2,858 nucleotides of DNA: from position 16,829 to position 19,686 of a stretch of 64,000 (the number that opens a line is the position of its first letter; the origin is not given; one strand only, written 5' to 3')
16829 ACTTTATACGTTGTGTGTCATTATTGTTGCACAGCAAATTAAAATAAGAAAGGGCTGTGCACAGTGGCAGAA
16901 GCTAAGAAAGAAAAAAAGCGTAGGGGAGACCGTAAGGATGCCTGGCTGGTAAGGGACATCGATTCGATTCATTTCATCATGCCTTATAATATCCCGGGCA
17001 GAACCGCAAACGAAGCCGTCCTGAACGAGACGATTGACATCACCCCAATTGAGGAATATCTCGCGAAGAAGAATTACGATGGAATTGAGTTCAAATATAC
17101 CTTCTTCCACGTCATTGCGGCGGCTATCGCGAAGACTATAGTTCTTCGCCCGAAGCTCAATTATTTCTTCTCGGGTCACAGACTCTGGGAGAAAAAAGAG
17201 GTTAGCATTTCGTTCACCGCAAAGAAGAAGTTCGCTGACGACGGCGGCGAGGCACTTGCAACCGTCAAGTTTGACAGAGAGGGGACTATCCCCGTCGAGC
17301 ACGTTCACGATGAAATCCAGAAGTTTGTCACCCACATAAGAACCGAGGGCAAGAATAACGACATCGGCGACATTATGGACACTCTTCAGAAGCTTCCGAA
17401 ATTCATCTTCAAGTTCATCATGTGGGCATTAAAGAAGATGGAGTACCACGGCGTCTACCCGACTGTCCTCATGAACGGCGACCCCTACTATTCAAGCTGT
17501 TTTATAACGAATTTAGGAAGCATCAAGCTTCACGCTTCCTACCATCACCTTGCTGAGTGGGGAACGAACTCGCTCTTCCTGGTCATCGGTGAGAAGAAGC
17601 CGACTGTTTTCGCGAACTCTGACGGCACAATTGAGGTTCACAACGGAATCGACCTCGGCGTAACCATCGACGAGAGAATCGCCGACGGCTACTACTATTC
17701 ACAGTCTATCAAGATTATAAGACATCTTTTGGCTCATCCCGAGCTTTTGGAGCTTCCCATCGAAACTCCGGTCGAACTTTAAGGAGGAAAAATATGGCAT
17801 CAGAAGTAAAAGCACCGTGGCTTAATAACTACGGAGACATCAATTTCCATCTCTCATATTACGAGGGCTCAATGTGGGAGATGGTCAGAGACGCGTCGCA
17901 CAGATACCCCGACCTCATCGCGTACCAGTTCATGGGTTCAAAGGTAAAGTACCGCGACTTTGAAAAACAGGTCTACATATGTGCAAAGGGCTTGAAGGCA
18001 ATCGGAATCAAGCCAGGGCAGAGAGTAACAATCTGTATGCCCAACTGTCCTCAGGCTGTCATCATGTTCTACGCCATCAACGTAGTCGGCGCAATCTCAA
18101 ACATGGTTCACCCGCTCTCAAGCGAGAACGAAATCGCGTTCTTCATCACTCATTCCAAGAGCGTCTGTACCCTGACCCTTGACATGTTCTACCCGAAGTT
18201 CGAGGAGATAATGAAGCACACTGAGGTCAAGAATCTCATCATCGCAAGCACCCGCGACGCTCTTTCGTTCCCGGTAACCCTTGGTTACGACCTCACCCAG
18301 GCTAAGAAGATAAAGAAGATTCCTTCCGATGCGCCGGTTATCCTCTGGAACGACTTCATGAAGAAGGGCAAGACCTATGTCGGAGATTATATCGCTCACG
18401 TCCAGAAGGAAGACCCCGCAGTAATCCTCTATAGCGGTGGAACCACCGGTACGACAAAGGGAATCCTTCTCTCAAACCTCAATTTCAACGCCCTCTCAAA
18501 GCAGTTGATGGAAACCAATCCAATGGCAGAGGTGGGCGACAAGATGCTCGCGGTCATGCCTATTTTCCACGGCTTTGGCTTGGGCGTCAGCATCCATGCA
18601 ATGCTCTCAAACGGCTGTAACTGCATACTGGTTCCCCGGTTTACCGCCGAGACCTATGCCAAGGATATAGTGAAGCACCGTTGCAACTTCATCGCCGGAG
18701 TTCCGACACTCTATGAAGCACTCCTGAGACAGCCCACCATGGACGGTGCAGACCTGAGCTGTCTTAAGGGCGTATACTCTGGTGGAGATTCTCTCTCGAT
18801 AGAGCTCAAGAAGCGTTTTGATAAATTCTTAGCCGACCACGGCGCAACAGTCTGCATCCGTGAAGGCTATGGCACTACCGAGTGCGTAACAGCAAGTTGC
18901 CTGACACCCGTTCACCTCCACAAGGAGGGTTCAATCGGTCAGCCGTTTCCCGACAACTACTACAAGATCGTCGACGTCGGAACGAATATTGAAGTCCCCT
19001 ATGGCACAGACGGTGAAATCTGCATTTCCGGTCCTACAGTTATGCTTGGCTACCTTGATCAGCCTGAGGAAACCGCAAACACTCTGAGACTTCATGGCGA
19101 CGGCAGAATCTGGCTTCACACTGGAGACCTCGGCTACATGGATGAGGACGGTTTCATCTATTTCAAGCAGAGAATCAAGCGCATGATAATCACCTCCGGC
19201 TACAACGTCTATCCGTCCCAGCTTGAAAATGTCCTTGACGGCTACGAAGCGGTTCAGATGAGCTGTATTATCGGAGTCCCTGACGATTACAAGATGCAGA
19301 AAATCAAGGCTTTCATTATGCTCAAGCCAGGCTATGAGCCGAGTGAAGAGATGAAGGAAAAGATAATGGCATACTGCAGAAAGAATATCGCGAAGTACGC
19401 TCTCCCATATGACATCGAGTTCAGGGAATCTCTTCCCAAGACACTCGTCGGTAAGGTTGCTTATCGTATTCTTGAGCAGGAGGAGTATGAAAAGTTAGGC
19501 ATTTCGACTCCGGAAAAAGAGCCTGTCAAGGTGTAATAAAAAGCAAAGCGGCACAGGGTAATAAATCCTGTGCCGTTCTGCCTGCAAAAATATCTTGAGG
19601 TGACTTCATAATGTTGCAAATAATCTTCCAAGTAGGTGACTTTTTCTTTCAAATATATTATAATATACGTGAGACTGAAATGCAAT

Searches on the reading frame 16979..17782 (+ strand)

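Call 78: search_protein_families(library=pfam, proteins=[window:16979-17782:+], max_evalue=0.00001)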
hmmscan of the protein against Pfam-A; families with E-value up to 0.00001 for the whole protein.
window:16979-17782:+ (267 aa): 1 family
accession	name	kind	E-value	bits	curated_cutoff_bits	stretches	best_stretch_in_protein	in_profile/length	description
PF00198.28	2-oxoacid_dh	-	7.1e-09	35.9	23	0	173-257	149-230/232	2-oxoacid dehydrogenases acyltransferase (catalytic domain)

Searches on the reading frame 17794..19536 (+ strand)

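Call 78: search_protein_families(library=pfam, proteins=[window:17794-19536:+], max_evalue=0.00001)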
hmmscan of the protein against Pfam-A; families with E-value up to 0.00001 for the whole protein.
window:17794-19536:+ (580 aa): 2 families
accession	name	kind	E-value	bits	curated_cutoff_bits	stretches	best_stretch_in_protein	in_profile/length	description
PF00501.34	AMP-binding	-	5.4e-78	262.9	29.9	1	33-421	3-384/384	AMP-binding enzyme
PF13193.12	AMP-binding_C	-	1.9e-15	58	24.5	1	477-554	2-76/76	AMP-binding enzyme C-terminal domain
